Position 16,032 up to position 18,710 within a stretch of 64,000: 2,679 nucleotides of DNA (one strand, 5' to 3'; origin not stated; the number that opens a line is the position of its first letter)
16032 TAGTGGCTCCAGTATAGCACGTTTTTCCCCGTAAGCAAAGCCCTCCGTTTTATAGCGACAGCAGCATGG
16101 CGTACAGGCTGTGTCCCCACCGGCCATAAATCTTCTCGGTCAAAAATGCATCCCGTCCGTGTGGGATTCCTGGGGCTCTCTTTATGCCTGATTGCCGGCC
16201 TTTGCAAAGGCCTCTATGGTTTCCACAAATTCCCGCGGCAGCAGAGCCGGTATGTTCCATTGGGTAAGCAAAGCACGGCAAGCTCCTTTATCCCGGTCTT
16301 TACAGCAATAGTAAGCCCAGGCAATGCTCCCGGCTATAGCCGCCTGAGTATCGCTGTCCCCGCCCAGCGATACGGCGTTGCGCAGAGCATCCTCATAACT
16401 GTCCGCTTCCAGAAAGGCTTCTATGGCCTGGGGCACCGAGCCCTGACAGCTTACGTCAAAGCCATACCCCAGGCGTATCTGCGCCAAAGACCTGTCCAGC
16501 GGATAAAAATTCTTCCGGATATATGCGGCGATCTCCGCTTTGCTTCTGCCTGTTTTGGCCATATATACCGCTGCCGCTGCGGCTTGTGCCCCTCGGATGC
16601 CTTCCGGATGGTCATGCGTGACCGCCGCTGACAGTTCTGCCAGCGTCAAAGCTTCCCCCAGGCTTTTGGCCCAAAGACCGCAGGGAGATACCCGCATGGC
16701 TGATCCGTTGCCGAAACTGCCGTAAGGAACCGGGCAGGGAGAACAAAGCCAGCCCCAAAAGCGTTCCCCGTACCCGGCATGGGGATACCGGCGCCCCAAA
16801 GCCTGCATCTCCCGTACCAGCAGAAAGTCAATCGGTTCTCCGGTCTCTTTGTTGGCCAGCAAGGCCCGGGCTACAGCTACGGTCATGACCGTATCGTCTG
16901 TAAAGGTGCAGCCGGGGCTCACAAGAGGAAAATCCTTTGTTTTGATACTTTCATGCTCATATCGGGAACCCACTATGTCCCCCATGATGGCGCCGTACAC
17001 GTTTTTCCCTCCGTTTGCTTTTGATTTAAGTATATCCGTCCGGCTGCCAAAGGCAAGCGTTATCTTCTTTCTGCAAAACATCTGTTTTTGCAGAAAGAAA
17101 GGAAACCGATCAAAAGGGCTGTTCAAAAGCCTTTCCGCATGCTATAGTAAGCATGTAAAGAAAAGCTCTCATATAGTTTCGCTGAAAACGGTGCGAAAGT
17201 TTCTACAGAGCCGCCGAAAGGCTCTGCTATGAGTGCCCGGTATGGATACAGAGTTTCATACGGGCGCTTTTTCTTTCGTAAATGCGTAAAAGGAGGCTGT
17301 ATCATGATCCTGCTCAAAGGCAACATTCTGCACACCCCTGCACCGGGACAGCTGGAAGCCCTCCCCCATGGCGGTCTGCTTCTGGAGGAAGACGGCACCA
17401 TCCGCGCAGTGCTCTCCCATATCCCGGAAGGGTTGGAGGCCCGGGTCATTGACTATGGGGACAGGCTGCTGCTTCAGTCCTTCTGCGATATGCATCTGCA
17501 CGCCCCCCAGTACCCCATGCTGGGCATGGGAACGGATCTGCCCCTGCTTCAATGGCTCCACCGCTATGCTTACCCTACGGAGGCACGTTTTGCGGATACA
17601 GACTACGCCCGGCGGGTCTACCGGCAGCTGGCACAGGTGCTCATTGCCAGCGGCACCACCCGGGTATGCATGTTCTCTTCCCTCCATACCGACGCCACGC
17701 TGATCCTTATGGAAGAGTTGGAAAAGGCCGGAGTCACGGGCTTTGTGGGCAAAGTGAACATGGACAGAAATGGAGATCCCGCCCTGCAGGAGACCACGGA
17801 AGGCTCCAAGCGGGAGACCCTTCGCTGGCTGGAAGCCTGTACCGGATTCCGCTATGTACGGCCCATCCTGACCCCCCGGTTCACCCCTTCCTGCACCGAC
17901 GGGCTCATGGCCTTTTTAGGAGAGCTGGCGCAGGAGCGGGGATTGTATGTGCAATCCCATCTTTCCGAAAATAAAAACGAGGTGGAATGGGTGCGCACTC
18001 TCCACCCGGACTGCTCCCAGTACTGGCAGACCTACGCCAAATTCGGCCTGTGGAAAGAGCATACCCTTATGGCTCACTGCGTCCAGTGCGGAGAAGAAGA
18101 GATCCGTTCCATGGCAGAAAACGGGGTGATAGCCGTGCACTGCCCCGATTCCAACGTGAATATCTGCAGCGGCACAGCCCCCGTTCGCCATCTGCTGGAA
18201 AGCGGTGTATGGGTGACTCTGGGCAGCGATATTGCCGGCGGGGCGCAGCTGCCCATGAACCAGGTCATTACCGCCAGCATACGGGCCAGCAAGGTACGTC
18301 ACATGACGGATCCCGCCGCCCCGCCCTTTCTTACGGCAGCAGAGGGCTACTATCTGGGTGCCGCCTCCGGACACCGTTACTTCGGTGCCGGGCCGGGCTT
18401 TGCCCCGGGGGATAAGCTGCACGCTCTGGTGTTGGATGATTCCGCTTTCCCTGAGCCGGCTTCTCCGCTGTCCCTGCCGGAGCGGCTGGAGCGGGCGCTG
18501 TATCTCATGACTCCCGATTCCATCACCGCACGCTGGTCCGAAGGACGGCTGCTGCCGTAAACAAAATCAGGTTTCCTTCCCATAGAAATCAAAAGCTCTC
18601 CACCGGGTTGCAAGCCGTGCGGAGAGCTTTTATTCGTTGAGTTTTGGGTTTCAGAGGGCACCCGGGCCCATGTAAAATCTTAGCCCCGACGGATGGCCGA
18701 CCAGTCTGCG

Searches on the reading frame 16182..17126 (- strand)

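Call 31: search_protein_families(library=pfam, proteins=[window:16182-17126:-], max_evalue=0.00001)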
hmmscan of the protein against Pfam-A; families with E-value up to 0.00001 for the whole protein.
window:16182-17126:- (314 aa): 1 family
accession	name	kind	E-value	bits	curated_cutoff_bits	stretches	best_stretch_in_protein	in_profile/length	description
PF03747.19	ADP_ribosyl_GH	-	3.7e-34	119.1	26.2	1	43-273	3-279/287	ADP-ribosylglycohydrolase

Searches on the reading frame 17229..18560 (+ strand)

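Call 31: search_protein_families(library=pfam, proteins=[window:17229-18560:+], max_evalue=0.00001)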
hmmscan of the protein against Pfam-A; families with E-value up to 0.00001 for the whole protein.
window:17229-18560:+ (443 aa): 1 family
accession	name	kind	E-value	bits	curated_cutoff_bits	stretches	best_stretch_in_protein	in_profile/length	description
PF01979.26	Amidohydro_1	-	1.2e-32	114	25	1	85-351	6-268/345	Amidohydrolase family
